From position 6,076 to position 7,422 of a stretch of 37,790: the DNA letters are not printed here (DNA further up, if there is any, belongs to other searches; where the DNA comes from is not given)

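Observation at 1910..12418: Intact phage-derived head / tail-tip / lysis locus with no terminase, integrase, replication, tail-tube or tape-measure genes (candidate domesticated particle system)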

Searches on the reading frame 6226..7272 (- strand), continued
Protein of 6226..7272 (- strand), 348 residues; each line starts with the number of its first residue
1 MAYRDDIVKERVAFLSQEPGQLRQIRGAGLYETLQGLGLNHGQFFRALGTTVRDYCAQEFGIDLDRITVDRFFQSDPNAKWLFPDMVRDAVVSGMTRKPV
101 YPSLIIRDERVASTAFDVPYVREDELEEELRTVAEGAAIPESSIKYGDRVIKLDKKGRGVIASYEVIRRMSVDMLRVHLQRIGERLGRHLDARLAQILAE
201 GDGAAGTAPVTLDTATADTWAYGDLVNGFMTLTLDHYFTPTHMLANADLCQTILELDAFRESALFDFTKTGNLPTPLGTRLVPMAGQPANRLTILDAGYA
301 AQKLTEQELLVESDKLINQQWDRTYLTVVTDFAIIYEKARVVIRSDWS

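Call 47: find_encoding_contigs(protein=P0019, flank=10000, max_places=1)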
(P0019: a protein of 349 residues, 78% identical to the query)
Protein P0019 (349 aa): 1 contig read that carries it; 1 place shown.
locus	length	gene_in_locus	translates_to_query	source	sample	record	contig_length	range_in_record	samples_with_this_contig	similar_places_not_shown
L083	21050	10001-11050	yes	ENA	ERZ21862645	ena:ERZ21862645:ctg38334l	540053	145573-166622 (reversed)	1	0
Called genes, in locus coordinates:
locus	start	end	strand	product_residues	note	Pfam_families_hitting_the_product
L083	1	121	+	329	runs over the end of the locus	PF00005:ABC_tran, PF13304:AAA_21 (weak)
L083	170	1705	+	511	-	-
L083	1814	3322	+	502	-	-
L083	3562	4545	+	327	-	PF13432:TPR_16 (faint), PF07719:TPR_2 (faint), PF13174:TPR_6 (faint), PF13525:YfiO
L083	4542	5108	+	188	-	PF04390:LptE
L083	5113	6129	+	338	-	PF06144:DNA_pol3_delta, PF21694:DNA_pol3_delta_C (weak)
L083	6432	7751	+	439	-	PF06074:Portal_Mu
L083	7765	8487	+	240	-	-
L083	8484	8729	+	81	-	-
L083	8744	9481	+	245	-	-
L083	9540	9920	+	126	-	-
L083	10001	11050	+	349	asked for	PF25209:Phage_capsid_4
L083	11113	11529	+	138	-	-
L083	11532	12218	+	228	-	PF22768:SPP1_Dit (weak)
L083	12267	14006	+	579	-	-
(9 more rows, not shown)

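Call 48: find_encoding_contigs(protein=P0076, flank=10000, max_places=1)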
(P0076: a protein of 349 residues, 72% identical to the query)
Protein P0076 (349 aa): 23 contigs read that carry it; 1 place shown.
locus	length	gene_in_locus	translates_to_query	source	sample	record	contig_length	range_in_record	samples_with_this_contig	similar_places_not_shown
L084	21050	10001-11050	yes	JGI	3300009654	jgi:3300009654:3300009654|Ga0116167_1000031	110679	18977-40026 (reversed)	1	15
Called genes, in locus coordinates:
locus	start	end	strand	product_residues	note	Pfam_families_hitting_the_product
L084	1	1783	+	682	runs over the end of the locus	PF17975:RNR_Alpha, PF21995:RNR-II_ins_dom, PF02867:Ribonuc_red_lgC (faint)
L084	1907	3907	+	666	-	PF00664:ABC_membrane, PF00005:ABC_tran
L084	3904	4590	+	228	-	-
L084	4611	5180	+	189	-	PF08334:T2SSG (weak)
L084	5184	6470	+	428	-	PF09861:Lar_N, PF21113:LarA_C (weak)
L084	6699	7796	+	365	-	PF06074:Portal_Mu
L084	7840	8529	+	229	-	-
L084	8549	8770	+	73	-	-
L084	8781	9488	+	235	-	-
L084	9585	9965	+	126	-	-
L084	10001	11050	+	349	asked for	PF25209:Phage_capsid_4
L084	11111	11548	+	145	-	-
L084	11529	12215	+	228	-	PF22768:SPP1_Dit (weak)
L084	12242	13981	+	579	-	PF00565:SNase (faint)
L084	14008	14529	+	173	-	-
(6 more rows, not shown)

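Call 49: find_encoding_contigs(protein=P0112, flank=10000, max_places=1)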
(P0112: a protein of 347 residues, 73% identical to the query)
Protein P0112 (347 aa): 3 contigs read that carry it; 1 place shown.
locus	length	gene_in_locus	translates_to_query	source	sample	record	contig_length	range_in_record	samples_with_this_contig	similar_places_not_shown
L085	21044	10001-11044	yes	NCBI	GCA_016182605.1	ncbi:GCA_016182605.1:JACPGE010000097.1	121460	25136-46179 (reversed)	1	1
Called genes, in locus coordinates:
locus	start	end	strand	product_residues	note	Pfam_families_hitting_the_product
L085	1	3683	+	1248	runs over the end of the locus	PF07504:FTP, PF01447:Peptidase_M4, PF02868:Peptidase_M4_C, PF01833:TIG (weak), PF00404:Dockerin_1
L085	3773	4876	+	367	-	PF25174:Beta-prop_THOC3 (faint), PF26550:Tricorn_2nd (weak), PF26549:Tricorn_N (weak), PF07676:PD40 (weak), PF26550:Tricorn_2nd (weak), PF07676:PD40 (weak)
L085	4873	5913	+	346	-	-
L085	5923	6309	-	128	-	PF00072:Response_reg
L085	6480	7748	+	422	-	PF06074:Portal_Mu (weak), PF04860:Phage_portal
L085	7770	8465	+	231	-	-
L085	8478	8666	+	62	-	-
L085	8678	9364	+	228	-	-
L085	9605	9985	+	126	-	-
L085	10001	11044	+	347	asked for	PF05065:Phage_capsid, PF25209:Phage_capsid_4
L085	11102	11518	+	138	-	-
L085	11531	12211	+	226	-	PF22768:SPP1_Dit (weak)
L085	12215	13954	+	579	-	-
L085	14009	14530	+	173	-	-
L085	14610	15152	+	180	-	PF01965:DJ-1_PfpI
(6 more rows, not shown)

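Call 98: search_protein_families(library=phrogs, max_evalue=0.05, proteins=[L022:4026-4589:-, L077:134-649:+, L070:8523-9452:+, L075:7356-7754:-, L075:7761-8213:-, L075:8260-8625:-])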
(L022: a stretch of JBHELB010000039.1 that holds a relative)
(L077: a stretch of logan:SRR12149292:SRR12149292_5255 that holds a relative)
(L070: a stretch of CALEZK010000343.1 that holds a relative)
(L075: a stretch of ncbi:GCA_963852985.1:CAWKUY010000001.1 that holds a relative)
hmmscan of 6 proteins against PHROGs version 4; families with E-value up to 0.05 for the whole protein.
L022:4026-4589:- (188 aa): 14 families
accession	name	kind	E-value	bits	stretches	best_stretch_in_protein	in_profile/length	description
phrog_1794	-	lysis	2.5e-25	90.6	1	5-173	46-182/336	amidase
phrog_9611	-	lysis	1.5e-19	71.6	1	15-179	23-157/246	endolysin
phrog_880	-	lysis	2.1e-14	54.8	1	15-182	193-330/435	endolysin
phrog_1493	-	lysis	1.2e-12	48.8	1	16-174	35-155/394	endolysin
phrog_833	-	lysis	2e-12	48.4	1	13-90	28-101/294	endolysin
phrog_670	-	lysis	3.9e-09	36.9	1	14-177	112-240/596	endolysin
phrog_3088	-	lysis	5.4e-09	37.2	1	13-89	22-94/248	amidase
phrog_822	-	lysis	1.6e-08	35.6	1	132-178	108-151/215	amidase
phrog_14048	-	lysis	1.3e-07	32.6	1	6-91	19-99/305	endolysin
phrog_2338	-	lysis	1.2e-06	29.1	1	11-90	24-99/346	endolysin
phrog_19265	-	unknown function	1.4e-05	26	1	15-90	24-91/293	-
phrog_7698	-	lysis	5.8e-05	24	1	16-92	26-95/316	endolysin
phrog_2998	-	lysis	8.3e-05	23.2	1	16-182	147-294/485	endolysin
phrog_12609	-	lysis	0.0001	22.9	1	13-89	21-98/264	endolysin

L077:134-649:+ (172 aa): 0 families

L070:8523-9452:+ (310 aa): 2 families
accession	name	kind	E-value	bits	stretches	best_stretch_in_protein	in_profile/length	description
phrog_29706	-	tail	1.5e-07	31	1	130-233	509-608/657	tail spike protein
phrog_4013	-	unknown function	1.6e-05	24.8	1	163-225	320-382/659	-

L075:7356-7754:- (133 aa): 0 families

L075:7761-8213:- (151 aa): 0 families

L075:8260-8625:- (122 aa): 1 family
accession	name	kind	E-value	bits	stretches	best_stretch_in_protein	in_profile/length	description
phrog_4099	-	unknown function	0.039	14.9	1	36-78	29-71/134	-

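Call 102: search_protein_families(library=pfam, max_evalue=0.001, proteins=[L069:7307-8863:+, L069:6052-7053:-, L048:208-1275:+, L033:11643-12224:+, L062:6546-7142:-, L034:7213-8619:+, L055:2166-3677:+, L039:5778-6191:-, L066:309-2156:+])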
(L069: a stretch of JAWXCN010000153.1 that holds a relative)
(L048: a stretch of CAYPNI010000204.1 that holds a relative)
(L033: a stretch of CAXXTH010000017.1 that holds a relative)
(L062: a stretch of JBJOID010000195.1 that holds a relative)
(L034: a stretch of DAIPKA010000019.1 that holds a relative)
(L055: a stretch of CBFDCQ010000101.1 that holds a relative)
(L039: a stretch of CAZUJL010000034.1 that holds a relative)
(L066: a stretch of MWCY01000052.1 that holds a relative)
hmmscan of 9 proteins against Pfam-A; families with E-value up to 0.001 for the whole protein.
L069:7307-8863:+ (519 aa): 9 families
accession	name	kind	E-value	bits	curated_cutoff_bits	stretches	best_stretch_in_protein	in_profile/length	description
PF12796.13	Ank_2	-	4.3e-31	107.8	27.3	3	133-216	7-87/90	Ankyrin repeats (3 copies)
PF00023.36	Ank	-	6.8e-28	95.6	21.1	0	92-117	1-26/33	Ankyrin repeat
PF13637.12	Ank_4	-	5.5e-27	93.7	22.7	2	164-209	5-50/50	Ankyrin repeats (many copies)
PF13606.12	Ank_3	-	2.2e-19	67.7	22.3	1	190-216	3-29/30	Ankyrin repeat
PF13857.12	Ank_5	-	6.5e-19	68.3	27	0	220-256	13-50/56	Ankyrin repeats (many copies)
PF24681.1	Kelch_KLHDC2_KLHL20_DRC7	-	5.8e-10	39.3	50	1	374-517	67-194/221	KLHDC2/KLHL20/DRC7 Kelch-repeats domain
PF13964.12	Kelch_6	-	6.6e-05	23.2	25.3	1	415-441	3-27/50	Kelch motif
PF13415.12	Kelch_3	-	0.00031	21.3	22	0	424-449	1-25/48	Galactose oxidase, central domain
PF13418.12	Kelch_4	-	0.00092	19.6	21.6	0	417-434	4-22/49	Galactose oxidase, central domain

L069:6052-7053:- (334 aa): 7 families
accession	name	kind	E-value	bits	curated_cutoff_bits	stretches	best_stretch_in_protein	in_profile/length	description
PF01436.27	NHL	-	1.8e-34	116.5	20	3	139-166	1-28/28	NHL repeat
PF08450.18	SGL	-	7.4e-14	52.4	26.3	1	138-232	132-219/246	SMP-30/Gluconolactonase/LRE-like region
PF24684.1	Vgb_lyase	-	1.3e-08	34.5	50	0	46-104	57-117/290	Virginiamycin B lyase family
PF17170.10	DUF5128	-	3.5e-08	33.5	22.9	0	150-186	53-89/321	6-bladed beta-propeller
PF25021.1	TEN_NHL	-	5.2e-07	29.4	27.1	0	136-164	326-354/357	Teneurin NHL domain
PF20067.5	SSL_N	-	1.7e-06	28.2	18.9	0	259-282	22-45/46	Strictosidine synthase-like, N-terminal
PF13449.12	Phytase-like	-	6.4e-05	23.4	27.6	0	29-82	54-106/284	Esterase-like activity of phytase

L048:208-1275:+ (356 aa): 1 family
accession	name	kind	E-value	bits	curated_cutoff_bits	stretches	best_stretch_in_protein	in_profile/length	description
PF19952.5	DUF6414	-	2.2e-11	44.5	25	1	9-343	1-283/283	Domain of unknown function (DUF6414)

L033:11643-12224:+ (194 aa): 1 family
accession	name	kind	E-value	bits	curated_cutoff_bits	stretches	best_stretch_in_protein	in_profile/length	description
PF01609.27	DDE_Tnp_1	-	1.6e-15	57.9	23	1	2-176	81-200/200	Transposase DDE domain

L062:6546-7142:- (199 aa): 0 families

L034:7213-8619:+ (469 aa): 0 families

L055:2166-3677:+ (504 aa): 1 family
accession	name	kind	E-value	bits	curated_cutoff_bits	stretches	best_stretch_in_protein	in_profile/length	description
PF02018.23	CBM_4_9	-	0.00063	20.6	25.9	1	208-317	15-131/136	Carbohydrate binding domain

L039:5778-6191:- (138 aa): 0 families

L066:309-2156:+ (616 aa): 18 families
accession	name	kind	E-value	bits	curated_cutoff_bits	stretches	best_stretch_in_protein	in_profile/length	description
PF00515.34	TPR_1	-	1.8e-15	56.5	27.8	2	566-596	3-33/34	Tetratricopeptide repeat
PF14559.12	TPR_19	-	3.5e-15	56.5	25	1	543-598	4-59/68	Tetratricopeptide repeat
PF07719.23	TPR_2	-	2.8e-14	52.4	27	2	566-597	3-34/34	Tetratricopeptide repeat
PF13432.12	TPR_16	-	1.8e-13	51.1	32.7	2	543-596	10-63/65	Tetratricopeptide repeat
PF13428.12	TPR_14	-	5.8e-13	48.6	23.5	1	566-605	3-42/44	Tetratricopeptide repeat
PF13431.12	TPR_17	-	1.4e-12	47.3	24.4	1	553-584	2-33/34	Tetratricopeptide repeat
PF13424.12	TPR_12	-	1.9e-12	47.6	30.1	2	532-592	5-73/77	Tetratricopeptide repeat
PF12895.13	ANAPC3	-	4.1e-12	46.7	27.2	2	510-589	3-81/82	Anaphase-promoting complex, cyclosome, subunit 3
PF13181.12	TPR_8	-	4.2e-12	45.6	25.7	2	533-562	4-33/34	Tetratricopeptide repeat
PF13176.12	TPR_7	-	1.2e-09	37.9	27.9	1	568-597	3-34/36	Tetratricopeptide repeat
PF13414.12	TPR_11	-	7.2e-09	35.6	26.8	1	537-578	1-42/42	TPR repeat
PF13371.12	TPR_9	-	1.1e-08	35.4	35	1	508-562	7-61/73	Tetratricopeptide repeat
PF07721.20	TPR_4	-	1.1e-06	29.1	27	0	566-589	3-26/26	Tetratricopeptide repeat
PF13429.12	TPR_15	-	1.4e-05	25.1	26.2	0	476-593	160-277/280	Tetratricopeptide repeat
PF13174.12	TPR_6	-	2.5e-05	25.1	26.3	0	566-596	2-32/33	Tetratricopeptide repeat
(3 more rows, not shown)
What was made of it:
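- Tried and rejected: They are ankyrin/Kelch, NHL, DUF6414 and IS transposase genes (call 102).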

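Call 103: search_protein_families(library=pfam, max_evalue=0.001, proteins=[L059:3816-5159:-, L059:5200-5871:-, L064:2737-4509:+, L064:1674-2696:+, L060:3022-4488:-, L060:1419-2924:+, L062:3804-4592:-, L063:246-1424:+, L052:3893-5245:-, L057:4562-5656:-])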
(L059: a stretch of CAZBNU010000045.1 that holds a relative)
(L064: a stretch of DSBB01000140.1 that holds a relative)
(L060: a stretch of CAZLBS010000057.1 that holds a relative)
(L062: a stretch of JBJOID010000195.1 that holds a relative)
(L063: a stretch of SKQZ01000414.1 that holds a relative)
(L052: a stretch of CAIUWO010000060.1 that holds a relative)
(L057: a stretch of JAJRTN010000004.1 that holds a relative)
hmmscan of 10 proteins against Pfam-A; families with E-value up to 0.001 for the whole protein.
L059:3816-5159:- (448 aa): 1 family
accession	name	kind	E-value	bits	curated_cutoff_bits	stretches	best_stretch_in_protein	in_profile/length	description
PF02321.23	OEP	-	1.3e-27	97.3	22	2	40-232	1-187/187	Outer membrane efflux protein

L059:5200-5871:- (224 aa): 2 families
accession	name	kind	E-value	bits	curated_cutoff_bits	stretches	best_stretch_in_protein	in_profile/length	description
PF00440.29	TetR_N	-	3.7e-14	52.7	24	1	12-56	1-45/47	Bacterial regulatory proteins, tetR family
PF09209.16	CecR_C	-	8.9e-08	32.7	24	1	90-180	3-94/125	HTH-type transcriptional dual regulator CecR, C-terminal domain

L064:2737-4509:+ (591 aa): 2 families
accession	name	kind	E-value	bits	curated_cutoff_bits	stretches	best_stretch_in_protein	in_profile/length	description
PF04055.27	Radical_SAM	-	0.00016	22.3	29.5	1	186-340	4-163/166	Radical SAM superfamily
PF02310.24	B12-binding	-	0.00042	20.6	32.1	1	75-147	41-118/121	B12 binding domain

L064:1674-2696:+ (341 aa): 1 family
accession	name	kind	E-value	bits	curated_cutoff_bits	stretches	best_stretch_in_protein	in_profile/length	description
PF00440.29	TetR_N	-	7.1e-18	64.6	24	1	145-191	1-47/47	Bacterial regulatory proteins, tetR family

L060:3022-4488:- (489 aa): 2 families
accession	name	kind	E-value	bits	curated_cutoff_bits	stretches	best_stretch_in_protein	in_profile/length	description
PF04055.27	Radical_SAM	-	1.2e-19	71.5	29.5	1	206-368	2-165/166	Radical SAM superfamily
PF02310.24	B12-binding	-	4.1e-19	69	32.1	1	26-137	11-120/121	B12 binding domain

L060:1419-2924:+ (502 aa): 2 families
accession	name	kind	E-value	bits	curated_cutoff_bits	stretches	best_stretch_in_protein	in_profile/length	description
PF03972.19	MmgE_PrpD_N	-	8.6e-66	222.1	32.1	1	20-261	2-240/244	MmgE/PrpD N-terminal domain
PF19305.4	MmgE_PrpD_C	-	4.4e-44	150.8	32.1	1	286-471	1-171/173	MmgE/PrpD C-terminal domain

L062:3804-4592:- (263 aa): 2 families
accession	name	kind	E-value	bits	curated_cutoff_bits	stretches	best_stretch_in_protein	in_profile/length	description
PF00378.25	ECH_1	-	1.3e-41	143.1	27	1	14-262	2-250/251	Enoyl-CoA hydratase/isomerase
PF16113.10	ECH_2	-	1.3e-13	51.6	27.2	1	22-252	5-238/335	Enoyl-CoA hydratase/isomerase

L063:246-1424:+ (393 aa): 3 families
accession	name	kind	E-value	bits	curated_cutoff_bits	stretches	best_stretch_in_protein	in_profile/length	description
PF03349.22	Toluene_X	-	2.7e-11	43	29.7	1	236-359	260-386/421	Outer membrane protein transport protein (OMPP1/FadL/TodX)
PF13505.12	OMP_b-brl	-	2e-06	28.5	28.7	1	151-318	12-160/175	Outer membrane protein beta-barrel domain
PF13609.12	Porin_4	-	0.00083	19.7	27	0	190-313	180-273/310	Gram-negative porin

L052:3893-5245:- (451 aa): 2 families
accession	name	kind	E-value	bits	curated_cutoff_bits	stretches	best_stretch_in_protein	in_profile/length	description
PF00092.34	VWA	-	8.8e-10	39.5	23.8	1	105-262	17-170/174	von Willebrand factor type A domain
PF13519.12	VWA_2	-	2.1e-05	25.6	27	1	79-202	3-106/107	von Willebrand factor type A domain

L057:4562-5656:- (365 aa): 11 families
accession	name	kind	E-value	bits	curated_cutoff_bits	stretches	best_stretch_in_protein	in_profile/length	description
PF20434.5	BD-FAE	-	9.7e-66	221.8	26.8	1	113-322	1-215/215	BD-FAE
PF07859.19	Abhydrolase_3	-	1.5e-19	71.1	25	1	129-340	1-207/210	alpha/beta hydrolase fold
PF00326.27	Peptidase_S9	-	2.4e-17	63.6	22.6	1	283-362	129-211/213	Prolyl oligopeptidase family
PF13202.12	EF-hand_5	-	7.6e-10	38.3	25.9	0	54-70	4-20/25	EF hand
PF00135.34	COesterase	-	1.2e-09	38.1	27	1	111-218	86-203/515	Carboxylesterase family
PF00036.39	EF-hand_1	-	5.5e-09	35.4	25.4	1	52-75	3-26/29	EF hand domain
PF13405.12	EF-hand_6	-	5.8e-08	32.2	25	1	53-72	4-23/30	EF-hand domain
PF13499.12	EF-hand_7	-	1.1e-06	29.3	30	0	53-74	6-26/67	EF-hand domain pair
PF00561.26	Abhydrolase_1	-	5.1e-05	23.5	25.8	0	247-341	159-240/245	alpha/beta hydrolase fold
PF01738.24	DLH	-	0.00031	20.8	21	0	296-340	143-187/217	Dienelactone hydrolase family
PF12697.13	Abhydrolase_6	-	0.00062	20.9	26.3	0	129-348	1-212/217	Alpha/beta hydrolase family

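Call 109: search_protein_families(library=pfam, max_evalue=10, proteins=[L077:134-649:+, L082:3565-4032:-, L046:2010-2528:+])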
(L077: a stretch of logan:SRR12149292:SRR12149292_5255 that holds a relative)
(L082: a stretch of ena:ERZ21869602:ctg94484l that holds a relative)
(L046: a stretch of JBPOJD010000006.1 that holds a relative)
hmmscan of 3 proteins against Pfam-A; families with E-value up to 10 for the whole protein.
L077:134-649:+ (172 aa): 0 families

L082:3565-4032:- (155 aa): 0 families

L046:2010-2528:+ (173 aa): 0 families

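Call 111: search_dna_similar(query=L077:134-649:+, collection=phages, mode=protein, max_evalue=1, max_rows=10)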
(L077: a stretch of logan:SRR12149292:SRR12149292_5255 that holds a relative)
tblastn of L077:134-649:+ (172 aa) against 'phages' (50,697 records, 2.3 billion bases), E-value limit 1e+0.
Records with a match: 14; places in all: 14; records where one place covers at least 80% of the query: 0.
Best place of each record, by identity: <60% 14.
By first word of the organism name: Mycobacterium 14.
By host as written in the record: Mycobacterium smegmatis mc2 155 12; Mycobacterium smegmatis mc#155 1; - 1.
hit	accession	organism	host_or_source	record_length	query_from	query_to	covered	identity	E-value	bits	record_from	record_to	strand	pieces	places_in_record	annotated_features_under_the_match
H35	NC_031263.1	Mycobacterium phage EvilGenius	Mycobacterium smegmatis mc2 155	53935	13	141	75%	26.7%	3e-1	37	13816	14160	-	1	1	20: head-tail adaptor Ad1 | 21: head-tail connector protein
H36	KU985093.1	Mycobacterium phage EvilGenius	Mycobacterium smegmatis mc2 155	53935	13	141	75%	26.7%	3e-1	37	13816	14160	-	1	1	20: head-to-tail adaptor | 21: head-to-tail connector protein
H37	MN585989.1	Mycobacterium phage Superchunk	Mycobacterium smegmatis mc2 155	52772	9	109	59%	30.5%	9e-1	35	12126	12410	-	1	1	17: head-to-tail adaptor | 18: hypothetical protein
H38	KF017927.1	Mycobacterium phage Odin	Mycobacterium smegmatis mc2 155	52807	9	109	59%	30.5%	9e-1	35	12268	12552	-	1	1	17: head-to-tail adaptor | 18: hypothetical protein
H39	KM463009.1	Mycobacterium phage Power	Mycobacterium smegmatis mc2 155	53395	13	109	56%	31.7%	6e-1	36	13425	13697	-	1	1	head-to-tail adaptor | head-to-tail connector protein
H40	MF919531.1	Mycobacterium phage SnapTap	Mycobacterium smegmatis mc2 155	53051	13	109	56%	31.7%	6e-1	36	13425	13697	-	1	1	head-to-tail adaptor | head-to-tail connector protein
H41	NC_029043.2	Mycobacterium phage SweetiePie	Mycobacterium smegmatis mc2 155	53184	13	109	56%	31.7%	6e-1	36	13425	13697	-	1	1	18: head-tail adaptor Ad1 | 19: head-tail connector protein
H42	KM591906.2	Mycobacterium phage SweetiePie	Mycobacterium smegmatis mc2 155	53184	13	109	56%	31.7%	6e-1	36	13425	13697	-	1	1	18: head-to-tail adaptor | 19: head-to-tail connector protein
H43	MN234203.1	Mycobacterium phage SemperFi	Mycobacterium smegmatis mc#155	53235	13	109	56%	31.7%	6e-1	36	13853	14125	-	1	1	20: head-to-tail adaptor | 21: hypothetical protein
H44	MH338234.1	Mycobacterium phage Crucio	Mycobacterium smegmatis mc2 155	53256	13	109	56%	31.7%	6e-1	36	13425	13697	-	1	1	18: head-to-tail adaptor | 19: hypothetical protein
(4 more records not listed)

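Call 113: find_related_loci(query=A14, collection=metagenome_contigs, flank=10000)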
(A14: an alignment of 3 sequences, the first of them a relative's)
Query A14 (172 aa) in metagenome_contigs; peptide patterns used: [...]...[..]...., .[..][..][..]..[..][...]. (x = any residue, [..] = any of these).
249 stretches matched a pattern; 13 encode a relative of the query (tblastn E <= 1e-3); 13 distinct loci.
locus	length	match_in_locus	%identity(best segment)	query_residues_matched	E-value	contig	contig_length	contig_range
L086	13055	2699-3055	37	13-143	8e-21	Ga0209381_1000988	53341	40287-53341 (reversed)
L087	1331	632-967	36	4-134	1e-19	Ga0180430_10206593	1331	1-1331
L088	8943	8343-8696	34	2-134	7e-19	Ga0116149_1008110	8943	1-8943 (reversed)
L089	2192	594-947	34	2-134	6e-19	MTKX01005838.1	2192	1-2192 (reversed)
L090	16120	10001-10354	34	2-134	7e-19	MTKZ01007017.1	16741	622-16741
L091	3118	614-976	40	13-147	2e-17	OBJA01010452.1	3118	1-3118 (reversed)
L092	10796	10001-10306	42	32-145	1e-16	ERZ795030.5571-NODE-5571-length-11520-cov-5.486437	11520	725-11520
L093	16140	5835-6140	42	32-145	1e-16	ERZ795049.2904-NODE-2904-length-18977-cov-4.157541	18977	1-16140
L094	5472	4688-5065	30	4-144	6e-15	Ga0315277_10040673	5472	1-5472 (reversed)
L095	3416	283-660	30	4-144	2e-14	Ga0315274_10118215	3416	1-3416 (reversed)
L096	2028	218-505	31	25-144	1e-13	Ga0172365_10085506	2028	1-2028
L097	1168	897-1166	32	25-138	1e-12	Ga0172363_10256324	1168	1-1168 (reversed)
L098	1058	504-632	47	95-137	1e-6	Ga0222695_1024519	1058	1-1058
